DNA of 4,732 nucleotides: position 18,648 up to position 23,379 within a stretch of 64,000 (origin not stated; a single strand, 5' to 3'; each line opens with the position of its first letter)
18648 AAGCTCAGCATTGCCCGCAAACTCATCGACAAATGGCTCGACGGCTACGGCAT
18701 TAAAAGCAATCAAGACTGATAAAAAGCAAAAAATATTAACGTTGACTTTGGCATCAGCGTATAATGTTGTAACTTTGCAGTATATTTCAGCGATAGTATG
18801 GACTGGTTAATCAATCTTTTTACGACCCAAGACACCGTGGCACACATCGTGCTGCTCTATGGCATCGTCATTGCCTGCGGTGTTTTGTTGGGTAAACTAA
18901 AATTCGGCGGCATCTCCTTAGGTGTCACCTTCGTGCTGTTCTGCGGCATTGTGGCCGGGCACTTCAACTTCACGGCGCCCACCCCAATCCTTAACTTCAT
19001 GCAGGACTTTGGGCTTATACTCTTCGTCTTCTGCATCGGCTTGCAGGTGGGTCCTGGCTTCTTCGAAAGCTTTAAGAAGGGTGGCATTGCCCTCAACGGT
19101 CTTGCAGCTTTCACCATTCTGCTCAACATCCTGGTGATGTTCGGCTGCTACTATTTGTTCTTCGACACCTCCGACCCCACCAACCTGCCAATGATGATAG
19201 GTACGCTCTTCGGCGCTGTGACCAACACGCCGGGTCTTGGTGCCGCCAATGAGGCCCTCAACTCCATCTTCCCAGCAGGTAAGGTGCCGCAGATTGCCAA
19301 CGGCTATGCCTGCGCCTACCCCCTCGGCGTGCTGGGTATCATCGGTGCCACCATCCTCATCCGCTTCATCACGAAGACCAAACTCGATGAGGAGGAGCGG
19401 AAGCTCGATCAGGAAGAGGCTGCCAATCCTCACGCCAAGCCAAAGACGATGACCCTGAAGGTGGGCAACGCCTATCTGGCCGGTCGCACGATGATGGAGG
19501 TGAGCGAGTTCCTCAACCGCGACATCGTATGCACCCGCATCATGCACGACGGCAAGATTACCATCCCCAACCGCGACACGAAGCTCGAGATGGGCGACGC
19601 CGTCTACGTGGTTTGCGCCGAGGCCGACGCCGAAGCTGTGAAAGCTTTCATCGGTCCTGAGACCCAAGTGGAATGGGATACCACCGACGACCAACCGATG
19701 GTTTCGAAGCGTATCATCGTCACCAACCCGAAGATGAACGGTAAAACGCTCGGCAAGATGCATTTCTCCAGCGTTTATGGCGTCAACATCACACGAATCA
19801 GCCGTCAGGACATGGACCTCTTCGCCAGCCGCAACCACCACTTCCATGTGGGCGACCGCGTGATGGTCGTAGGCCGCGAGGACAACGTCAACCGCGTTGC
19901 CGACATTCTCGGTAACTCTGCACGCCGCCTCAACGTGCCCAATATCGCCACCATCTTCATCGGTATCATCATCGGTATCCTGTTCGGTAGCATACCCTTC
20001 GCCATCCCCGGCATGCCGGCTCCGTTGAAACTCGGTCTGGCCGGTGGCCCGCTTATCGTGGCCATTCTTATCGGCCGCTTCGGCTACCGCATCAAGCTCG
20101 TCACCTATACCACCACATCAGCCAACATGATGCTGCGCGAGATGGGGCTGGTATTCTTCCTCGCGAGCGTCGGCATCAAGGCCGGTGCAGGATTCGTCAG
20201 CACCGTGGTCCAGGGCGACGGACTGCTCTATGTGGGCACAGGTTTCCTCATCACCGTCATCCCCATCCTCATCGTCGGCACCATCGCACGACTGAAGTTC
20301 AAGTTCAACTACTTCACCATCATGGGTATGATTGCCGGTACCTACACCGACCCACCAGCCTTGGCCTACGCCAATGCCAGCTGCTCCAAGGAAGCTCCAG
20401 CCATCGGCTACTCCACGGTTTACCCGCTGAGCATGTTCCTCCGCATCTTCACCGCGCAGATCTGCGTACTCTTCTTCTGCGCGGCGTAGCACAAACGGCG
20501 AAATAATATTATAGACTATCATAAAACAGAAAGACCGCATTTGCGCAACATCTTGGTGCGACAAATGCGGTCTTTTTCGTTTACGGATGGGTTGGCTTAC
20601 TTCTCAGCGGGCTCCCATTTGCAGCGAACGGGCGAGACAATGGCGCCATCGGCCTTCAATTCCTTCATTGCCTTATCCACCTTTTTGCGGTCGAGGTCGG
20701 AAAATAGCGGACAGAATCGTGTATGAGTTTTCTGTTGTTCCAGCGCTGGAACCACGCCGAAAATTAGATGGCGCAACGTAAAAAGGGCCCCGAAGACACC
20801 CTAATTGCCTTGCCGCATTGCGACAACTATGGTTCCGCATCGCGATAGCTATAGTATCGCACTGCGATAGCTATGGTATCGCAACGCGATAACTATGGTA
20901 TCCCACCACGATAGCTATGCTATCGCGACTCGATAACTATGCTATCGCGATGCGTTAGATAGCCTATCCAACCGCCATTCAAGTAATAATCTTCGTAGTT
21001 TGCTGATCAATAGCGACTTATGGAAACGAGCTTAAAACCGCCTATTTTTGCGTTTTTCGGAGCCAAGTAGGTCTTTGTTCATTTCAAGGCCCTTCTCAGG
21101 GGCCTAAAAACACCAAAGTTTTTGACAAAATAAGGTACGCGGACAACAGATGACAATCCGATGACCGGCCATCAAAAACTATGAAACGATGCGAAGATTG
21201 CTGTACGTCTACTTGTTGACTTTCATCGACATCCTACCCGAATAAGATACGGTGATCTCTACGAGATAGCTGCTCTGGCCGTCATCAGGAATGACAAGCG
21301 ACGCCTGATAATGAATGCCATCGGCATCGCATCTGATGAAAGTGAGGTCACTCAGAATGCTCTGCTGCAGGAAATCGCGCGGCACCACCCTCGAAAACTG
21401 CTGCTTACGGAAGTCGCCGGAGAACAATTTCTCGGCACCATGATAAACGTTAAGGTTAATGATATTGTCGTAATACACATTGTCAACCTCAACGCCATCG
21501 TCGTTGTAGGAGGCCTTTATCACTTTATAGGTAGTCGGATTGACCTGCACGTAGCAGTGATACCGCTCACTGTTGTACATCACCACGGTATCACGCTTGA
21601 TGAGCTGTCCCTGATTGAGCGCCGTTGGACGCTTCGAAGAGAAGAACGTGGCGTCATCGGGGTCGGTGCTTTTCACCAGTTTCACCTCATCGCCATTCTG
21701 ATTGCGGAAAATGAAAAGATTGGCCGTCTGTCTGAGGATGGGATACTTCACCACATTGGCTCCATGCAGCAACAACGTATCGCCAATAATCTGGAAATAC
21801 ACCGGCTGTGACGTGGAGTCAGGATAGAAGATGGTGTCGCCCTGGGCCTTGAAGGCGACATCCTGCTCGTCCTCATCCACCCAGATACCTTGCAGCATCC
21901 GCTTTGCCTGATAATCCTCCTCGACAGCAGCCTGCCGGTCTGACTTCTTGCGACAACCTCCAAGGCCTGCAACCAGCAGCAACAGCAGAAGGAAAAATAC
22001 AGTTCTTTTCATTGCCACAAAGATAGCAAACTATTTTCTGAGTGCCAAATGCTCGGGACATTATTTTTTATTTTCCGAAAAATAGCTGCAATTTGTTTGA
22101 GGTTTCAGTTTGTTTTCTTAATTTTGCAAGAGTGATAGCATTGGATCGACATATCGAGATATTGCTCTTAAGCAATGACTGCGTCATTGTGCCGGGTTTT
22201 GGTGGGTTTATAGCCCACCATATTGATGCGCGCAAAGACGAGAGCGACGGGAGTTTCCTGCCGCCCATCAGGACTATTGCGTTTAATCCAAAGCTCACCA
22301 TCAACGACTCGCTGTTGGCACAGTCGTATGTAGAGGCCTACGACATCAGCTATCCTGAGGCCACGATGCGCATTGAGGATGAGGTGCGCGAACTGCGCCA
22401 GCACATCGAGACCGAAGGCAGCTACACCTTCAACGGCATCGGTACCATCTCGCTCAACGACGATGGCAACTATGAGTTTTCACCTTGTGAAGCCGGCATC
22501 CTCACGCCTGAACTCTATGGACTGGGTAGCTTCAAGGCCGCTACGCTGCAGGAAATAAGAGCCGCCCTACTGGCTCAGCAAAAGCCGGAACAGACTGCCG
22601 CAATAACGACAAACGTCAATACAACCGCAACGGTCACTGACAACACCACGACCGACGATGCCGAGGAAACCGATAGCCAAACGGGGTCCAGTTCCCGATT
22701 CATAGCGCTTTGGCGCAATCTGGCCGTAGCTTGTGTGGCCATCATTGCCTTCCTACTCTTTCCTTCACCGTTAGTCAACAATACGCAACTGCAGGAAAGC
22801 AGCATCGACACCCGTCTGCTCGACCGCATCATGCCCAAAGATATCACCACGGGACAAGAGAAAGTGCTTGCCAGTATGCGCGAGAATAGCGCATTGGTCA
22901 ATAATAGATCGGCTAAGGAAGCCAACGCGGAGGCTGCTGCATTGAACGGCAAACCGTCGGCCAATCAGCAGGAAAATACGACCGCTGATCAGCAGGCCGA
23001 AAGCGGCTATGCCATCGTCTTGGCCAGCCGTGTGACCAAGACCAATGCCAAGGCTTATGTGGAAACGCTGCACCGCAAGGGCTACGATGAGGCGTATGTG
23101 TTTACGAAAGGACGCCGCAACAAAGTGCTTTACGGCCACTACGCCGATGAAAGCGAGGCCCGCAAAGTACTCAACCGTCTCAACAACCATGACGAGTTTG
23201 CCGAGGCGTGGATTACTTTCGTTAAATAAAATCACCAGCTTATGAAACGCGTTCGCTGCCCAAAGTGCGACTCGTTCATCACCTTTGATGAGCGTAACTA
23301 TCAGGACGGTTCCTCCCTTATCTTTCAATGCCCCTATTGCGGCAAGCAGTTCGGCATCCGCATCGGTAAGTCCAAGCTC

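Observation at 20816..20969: Phased array of seven 22-bp palindromic units: iteron-, centromere- or transposon-end-like DNA with no cognate protein in sight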

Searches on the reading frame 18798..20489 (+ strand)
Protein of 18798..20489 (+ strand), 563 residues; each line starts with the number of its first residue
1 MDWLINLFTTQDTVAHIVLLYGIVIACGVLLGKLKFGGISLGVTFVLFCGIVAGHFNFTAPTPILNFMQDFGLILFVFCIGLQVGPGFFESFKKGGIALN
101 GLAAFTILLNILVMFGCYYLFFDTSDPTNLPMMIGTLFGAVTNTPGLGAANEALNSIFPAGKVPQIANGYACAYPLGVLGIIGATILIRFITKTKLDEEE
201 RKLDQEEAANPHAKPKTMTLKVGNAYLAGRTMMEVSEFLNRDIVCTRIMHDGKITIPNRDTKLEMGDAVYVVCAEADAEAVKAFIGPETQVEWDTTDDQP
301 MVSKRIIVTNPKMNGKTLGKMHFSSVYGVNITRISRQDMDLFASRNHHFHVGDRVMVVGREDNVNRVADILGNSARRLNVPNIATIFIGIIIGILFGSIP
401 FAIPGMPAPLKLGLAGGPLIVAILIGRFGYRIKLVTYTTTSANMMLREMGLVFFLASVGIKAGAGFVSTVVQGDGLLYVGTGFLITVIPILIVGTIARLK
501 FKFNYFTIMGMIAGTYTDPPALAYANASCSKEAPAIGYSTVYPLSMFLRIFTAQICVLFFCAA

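Call 24: search_protein_families(library=pfam, proteins=[window:18798-20489:+])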
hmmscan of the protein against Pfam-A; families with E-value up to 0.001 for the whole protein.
window:18798-20489:+ (563 aa): 2 families
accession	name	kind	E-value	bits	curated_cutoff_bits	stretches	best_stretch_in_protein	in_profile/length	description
PF06826.17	Asp-Al_Ex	-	3e-81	271.6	27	2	386-557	2-166/167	Predicted Permease Membrane Region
PF02080.26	TrkA_C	-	5.6e-21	74.7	27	2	224-286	9-71/71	TrkA-C domain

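Call 27: find_encoding_contigs(protein=window:18798-20489:+, flank=4000, max_places=10)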
Protein window:18798-20489:+ (563 aa): 24 contigs read that carry it; 4 places shown.
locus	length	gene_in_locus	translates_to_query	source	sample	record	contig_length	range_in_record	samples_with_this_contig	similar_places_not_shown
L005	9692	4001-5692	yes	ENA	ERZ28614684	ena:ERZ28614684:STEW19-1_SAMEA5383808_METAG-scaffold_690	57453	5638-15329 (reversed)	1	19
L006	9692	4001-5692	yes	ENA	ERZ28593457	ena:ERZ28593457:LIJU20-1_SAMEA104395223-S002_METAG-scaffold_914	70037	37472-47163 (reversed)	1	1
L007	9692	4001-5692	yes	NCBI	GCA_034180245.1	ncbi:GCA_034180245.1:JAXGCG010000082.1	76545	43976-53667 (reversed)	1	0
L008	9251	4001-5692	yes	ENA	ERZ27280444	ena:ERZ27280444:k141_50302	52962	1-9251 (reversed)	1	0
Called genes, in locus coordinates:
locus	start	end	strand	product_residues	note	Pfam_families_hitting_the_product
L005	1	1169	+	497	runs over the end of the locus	PF13555:AAA_29 (faint), PF00005:ABC_tran, PF02463:SMC_N (faint), PF13304:AAA_21 (faint), PF00005:ABC_tran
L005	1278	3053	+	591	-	PF00149:Metallophos, PF02872:5_nucleotid_C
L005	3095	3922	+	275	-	PF09296:NUDIX-like (weak), PF09297:Zn_ribbon_NUD (weak), PF00293:NUDIX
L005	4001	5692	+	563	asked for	PF06826:Asp-Al_Ex, PF02080:TrkA_C, PF06826:Asp-Al_Ex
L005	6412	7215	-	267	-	PF15889:DUF4738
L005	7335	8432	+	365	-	PF18174:HU-CCDC81_bac_1, PF18175:HU-CCDC81_bac_2, PF05036:SPOR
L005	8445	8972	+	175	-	PF00498:FHA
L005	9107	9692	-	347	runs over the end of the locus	PF03446:NAD_binding_2 (faint), PF07991:KARI_N, PF01450:KARI_C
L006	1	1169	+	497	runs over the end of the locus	PF13555:AAA_29 (faint), PF00005:ABC_tran, PF02463:SMC_N (faint), PF13476:AAA_23 (faint), PF13304:AAA_21 (faint), PF00005:ABC_tran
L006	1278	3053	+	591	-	PF00149:Metallophos, PF02872:5_nucleotid_C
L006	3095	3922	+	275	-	PF09296:NUDIX-like (weak), PF09297:Zn_ribbon_NUD (weak), PF00293:NUDIX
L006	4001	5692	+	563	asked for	PF06826:Asp-Al_Ex, PF02080:TrkA_C, PF06826:Asp-Al_Ex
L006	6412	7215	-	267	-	PF15889:DUF4738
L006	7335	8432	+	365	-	PF18174:HU-CCDC81_bac_1, PF18175:HU-CCDC81_bac_2, PF05036:SPOR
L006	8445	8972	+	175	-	PF00498:FHA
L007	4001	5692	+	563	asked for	PF06826:Asp-Al_Ex, PF02080:TrkA_C, PF06826:Asp-Al_Ex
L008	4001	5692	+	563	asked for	PF06826:Asp-Al_Ex, PF02080:TrkA_C, PF06826:Asp-Al_Ex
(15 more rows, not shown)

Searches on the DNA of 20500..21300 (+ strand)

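Call 35: search_dna_similar(query=window:20690-21140:+, collection=plasmids, mode=distant, max_evalue=0.001)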
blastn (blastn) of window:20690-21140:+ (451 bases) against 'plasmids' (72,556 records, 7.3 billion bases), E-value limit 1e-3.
No match.

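Call 36: search_dna_similar(query=window:20690-21140:+, collection=phages, mode=distant, max_evalue=0.001)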
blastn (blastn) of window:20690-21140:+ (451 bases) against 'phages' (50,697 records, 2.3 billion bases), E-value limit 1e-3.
No match.

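Call 77: search_rna_families(source=window, start=20500, end=21300, threshold=evalue, max_evalue=1)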
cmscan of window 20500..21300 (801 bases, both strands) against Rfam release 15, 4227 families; matches with E-value up to 1: 4.
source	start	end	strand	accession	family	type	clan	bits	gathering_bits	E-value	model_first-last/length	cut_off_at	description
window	21077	21179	-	RF01207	snR73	Gene; snRNA; snoRNA; CD-box;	CL00056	25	37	0.082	1-103/103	no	Small nucleolar RNA snR73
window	20835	20955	+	RF04195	MIR6217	Gene; miRNA;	-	21.4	110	0.025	1-228/228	no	MIR6217 microRNA precursor family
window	20839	20951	+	RF04214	MIR7526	Gene; miRNA;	-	20.7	110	0.2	1-113/113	no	MIR7526 microRNA precursor family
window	20836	20954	-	RF00877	mir-592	Gene; miRNA;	-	18.3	67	0.71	1-88/88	no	mir-592 microRNA precursor family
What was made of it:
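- On Known structured RNA (Rfam): Only sub-threshold eukaryotic noise appears at E<=1 (call 77).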

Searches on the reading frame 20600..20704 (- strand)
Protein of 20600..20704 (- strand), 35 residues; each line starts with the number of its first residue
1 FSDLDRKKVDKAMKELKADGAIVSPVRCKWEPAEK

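Call 30: search_protein_families(library=pfam, proteins=[window:20600-20704:-], max_evalue=10)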
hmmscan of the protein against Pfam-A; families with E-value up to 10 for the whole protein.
seq(35 aa): 1 family
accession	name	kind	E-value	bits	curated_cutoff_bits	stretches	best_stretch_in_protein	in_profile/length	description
PF21205.3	Rep3_C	-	0.17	12.6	21.1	1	1-20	18-37/59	Initiator Rep protein, WH2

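Call 71: search_protein_representatives(protein=window:20600-20704:-)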
Query: 35 residues. Proteins with E-value up to 0.001 (for the whole library): 240; up to 1e-10: 3; up to 1e-30: 0. The best 150 are listed.
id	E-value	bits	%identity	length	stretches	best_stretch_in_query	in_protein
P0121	6.4e-15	67.9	100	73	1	1-35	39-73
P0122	1.1e-11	58.1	88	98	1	2-35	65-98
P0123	2.9e-11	56.9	88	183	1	2-35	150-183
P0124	1.5e-10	54.7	88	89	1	2-34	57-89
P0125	1.8e-10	54.5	85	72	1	2-34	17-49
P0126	3.3e-10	53.7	78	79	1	3-34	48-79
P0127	3.8e-10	53.5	78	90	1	3-34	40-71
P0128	3.9e-10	53.5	82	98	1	2-35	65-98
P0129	4.6e-10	53.3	81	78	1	4-35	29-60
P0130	5.0e-10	53.1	78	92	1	3-34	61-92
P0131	6.8e-10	52.7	82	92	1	2-34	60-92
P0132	8.6e-10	52.4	82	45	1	2-34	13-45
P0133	9.1e-10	52.4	78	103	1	3-34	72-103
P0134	1.2e-09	52.0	88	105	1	2-34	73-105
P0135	1.3e-09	51.9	79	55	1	2-34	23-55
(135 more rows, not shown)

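Call 74: find_encoding_contigs(protein=P0122, flank=3000, max_places=3)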
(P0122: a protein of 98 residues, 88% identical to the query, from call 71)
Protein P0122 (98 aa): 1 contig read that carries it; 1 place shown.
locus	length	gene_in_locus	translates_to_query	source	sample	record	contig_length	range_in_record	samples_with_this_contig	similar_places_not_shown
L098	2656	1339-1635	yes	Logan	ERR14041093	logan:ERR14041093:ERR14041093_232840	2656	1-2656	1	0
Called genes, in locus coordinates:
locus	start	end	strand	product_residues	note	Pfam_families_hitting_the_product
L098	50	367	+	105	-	PF01906:YbjQ_1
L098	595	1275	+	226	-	-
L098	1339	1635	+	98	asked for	-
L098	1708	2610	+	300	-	PF00724:Oxidored_FMN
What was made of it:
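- Tried and rejected: Its closest intact homologue, P0122, lies in an unrelated context (call 74).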

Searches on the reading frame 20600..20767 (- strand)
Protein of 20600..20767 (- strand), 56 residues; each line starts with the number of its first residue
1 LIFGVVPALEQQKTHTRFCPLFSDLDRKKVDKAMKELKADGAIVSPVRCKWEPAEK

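Call 30: search_protein_families(library=pfam, proteins=[window:20600-20767:-], max_evalue=10)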
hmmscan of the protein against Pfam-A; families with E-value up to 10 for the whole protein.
seq(56 aa): 1 family
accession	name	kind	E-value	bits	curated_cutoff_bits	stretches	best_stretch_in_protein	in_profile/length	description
PF21205.3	Rep3_C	-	0.16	12.7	21.1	1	21-40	17-36/59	Initiator Rep protein, WH2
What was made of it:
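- On Plasmid/chromosomal iterons: The adjacent small ORF matches Rep3_C only at E = 0.16 (call 30).
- A weak, non-significant Rep3_C match of the adjacent small ORF (E = 0.16, call 30).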

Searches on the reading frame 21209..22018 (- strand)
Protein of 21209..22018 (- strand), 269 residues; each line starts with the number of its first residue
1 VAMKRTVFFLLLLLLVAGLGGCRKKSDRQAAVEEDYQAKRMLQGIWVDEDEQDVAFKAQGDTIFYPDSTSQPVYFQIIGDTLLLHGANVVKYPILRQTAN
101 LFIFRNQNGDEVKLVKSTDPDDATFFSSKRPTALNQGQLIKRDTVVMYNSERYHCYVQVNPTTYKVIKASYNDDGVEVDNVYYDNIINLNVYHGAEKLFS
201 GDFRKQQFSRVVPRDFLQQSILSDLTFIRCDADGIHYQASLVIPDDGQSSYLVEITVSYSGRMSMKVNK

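Call 24: search_protein_families(library=pfam, proteins=[window:21209-22018:-])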
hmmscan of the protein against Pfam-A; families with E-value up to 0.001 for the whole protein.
window:21209-22018:- (269 aa): 1 family
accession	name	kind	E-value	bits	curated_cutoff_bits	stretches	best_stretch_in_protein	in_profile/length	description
PF15889.10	DUF4738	-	1e-59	201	23.9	1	120-265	2-146/146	Domain of unknown function (DUF4738)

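Call 50: find_homologous_proteins(query=window:21209-22018:-, max_evalue=1e-20)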
Query window:21209-22018:- (269 aa): 1525 proteins with E <= 1e-20 among 1850 candidates; the best 120 are listed.
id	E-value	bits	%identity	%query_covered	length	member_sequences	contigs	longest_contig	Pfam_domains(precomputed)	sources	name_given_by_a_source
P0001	2.3e-174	595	100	99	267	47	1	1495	PF15889.11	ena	-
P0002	1.5e-161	554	91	99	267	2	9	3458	PF15889.11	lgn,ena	-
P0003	3.2e-161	552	91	99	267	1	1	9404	PF15889.11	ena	-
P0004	5.1e-151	519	85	99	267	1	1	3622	PF15889.11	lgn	-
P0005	8.4e-151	518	88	96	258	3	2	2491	PF15889.11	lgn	-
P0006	6.1e-139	479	79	93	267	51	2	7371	PF15889.11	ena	-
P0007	1.2e-137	475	76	99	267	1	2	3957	PF15889.11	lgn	-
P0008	4.8e-133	460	76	93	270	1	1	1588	PF15889.11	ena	-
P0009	1.4e-132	459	75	99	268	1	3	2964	PF15889.11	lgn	-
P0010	1.4e-123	429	71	98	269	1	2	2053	PF15889.11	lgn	-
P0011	2.3e-123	428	71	98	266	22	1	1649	PF15889.11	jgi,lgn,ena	jgi:hypothetical protein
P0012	5.1e-123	427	71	98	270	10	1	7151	PF15889.11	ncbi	-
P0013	1.5e-122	426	72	93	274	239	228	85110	PF15889.11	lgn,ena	-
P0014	3.9e-122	424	71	98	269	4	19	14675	PF15889.11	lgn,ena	-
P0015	1.8e-121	422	70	99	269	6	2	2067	PF15889.11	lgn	-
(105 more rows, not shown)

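Call 51: find_encoding_contigs(protein=P0003, flank=3500, max_places=2)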
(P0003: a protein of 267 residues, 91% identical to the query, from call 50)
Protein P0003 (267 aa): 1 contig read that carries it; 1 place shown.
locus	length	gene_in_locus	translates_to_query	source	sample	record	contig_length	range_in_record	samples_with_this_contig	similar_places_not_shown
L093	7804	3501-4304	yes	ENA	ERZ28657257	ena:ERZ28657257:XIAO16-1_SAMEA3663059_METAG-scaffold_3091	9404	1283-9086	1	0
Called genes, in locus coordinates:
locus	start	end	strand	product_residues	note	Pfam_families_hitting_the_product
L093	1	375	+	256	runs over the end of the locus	PF01643:Acyl-ACP_TE, PF20791:Acyl-ACP_TE_C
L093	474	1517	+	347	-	PF03446:NAD_binding_2 (faint), PF07991:KARI_N, PF01450:KARI_C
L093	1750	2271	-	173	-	PF00498:FHA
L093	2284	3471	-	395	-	PF18174:HU-CCDC81_bac_1, PF18175:HU-CCDC81_bac_2, PF05036:SPOR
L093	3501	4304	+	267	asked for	PF15889:DUF4738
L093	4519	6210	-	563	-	PF06826:Asp-Al_Ex, PF02080:TrkA_C, PF06826:Asp-Al_Ex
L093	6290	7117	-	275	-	PF09296:NUDIX-like (weak), PF09297:Zn_ribbon_NUD (weak), PF00293:NUDIX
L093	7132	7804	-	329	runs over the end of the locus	?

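Call 52: find_encoding_contigs(protein=P0006, flank=3500, max_places=2)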
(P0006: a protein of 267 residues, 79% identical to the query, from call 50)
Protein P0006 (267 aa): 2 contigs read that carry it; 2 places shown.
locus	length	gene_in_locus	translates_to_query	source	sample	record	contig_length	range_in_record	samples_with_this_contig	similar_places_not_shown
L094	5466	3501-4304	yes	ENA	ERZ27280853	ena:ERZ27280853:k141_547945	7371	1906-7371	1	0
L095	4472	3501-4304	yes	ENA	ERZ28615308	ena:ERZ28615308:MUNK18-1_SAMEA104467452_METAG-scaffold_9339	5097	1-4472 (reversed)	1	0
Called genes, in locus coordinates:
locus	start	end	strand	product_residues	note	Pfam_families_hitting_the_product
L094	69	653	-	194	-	-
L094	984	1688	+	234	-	PF12833:HTH_18, PF00165:HTH_AraC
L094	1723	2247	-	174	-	PF00498:FHA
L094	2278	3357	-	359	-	PF18174:HU-CCDC81_bac_1, PF18175:HU-CCDC81_bac_2, PF05036:SPOR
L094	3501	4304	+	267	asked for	PF15889:DUF4738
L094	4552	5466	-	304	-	?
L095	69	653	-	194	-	-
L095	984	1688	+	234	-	PF12833:HTH_18, PF00165:HTH_AraC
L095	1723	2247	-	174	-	PF00498:FHA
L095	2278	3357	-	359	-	PF18174:HU-CCDC81_bac_1, PF18175:HU-CCDC81_bac_2, PF05036:SPOR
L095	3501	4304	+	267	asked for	PF15889:DUF4738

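Call 53: find_encoding_contigs(protein=P0013, flank=3500, max_places=2)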
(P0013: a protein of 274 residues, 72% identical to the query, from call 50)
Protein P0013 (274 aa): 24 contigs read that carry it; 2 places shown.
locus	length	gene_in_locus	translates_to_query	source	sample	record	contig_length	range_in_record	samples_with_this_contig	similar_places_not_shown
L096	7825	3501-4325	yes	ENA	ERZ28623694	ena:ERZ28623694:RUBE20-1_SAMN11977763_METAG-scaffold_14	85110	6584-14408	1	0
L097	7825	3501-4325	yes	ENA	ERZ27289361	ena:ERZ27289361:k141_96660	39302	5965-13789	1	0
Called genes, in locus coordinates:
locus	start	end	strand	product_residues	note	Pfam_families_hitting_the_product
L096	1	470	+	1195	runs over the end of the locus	PF01855:POR_N, PF17147:PFOR_II, PF01558:POR, PF10371:EKR, PF12838:Fer4_7 (weak), PF13484:Fer4_16 (weak), PF22338:Pyruv_OxRed_insertion (weak), PF02775:TPP_enzyme_C (weak), +1 more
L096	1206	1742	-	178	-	PF00498:FHA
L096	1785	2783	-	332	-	PF18174:HU-CCDC81_bac_1, PF18175:HU-CCDC81_bac_2, PF05036:SPOR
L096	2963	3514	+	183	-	PF00908:dTDP_sugar_isom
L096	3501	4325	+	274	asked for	PF15889:DUF4738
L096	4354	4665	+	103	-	-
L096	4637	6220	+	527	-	PF20142:Scaffold, PF03734:YkuD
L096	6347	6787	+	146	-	PF04542:Sigma70_r2, PF08281:Sigma70_r4_2, PF04545:Sigma70_r4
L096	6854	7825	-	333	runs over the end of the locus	PF13793:Pribosyltran_N, PF00156:Pribosyltran, PF14572:Pribosyl_synth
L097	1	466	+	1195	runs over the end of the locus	PF01855:POR_N, PF17147:PFOR_II, PF01558:POR, PF10371:EKR, PF12838:Fer4_7 (weak), PF13237:Fer4_10 (faint), PF13484:Fer4_16 (weak), PF02775:TPP_enzyme_C (weak), +1 more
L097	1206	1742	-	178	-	PF00498:FHA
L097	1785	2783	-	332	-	PF18174:HU-CCDC81_bac_1, PF18175:HU-CCDC81_bac_2, PF05036:SPOR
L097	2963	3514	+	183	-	PF00908:dTDP_sugar_isom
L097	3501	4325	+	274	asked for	PF15889:DUF4738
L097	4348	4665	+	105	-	-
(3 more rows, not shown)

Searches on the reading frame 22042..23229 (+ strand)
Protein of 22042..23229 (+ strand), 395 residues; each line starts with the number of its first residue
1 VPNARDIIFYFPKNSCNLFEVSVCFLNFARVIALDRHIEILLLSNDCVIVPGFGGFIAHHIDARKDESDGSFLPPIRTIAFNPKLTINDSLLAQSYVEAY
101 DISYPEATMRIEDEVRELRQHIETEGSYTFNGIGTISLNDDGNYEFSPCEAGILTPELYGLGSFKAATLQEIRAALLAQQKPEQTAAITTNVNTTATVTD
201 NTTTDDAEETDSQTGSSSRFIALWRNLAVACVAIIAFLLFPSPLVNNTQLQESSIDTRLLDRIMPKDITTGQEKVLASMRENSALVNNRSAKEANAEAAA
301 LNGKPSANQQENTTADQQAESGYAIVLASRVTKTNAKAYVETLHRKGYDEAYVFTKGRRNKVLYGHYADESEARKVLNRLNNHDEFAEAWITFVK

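Call 24: search_protein_families(library=pfam, proteins=[window:22042-23229:+])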
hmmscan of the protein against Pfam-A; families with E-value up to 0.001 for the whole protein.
window:22042-23229:+ (395 aa): 3 families
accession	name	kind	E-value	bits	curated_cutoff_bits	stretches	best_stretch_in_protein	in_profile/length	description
PF18175.6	HU-CCDC81_bac_2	-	5.6e-27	93.9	35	1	90-159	1-70/70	CCDC81-like prokaryotic HU domain 2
PF18174.6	HU-CCDC81_bac_1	-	1.6e-26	92.4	26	1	32-89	2-59/59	CCDC81-like prokaryotic HU domain 1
PF05036.18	SPOR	-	4.4e-09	37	21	1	320-389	2-72/76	SPOR domain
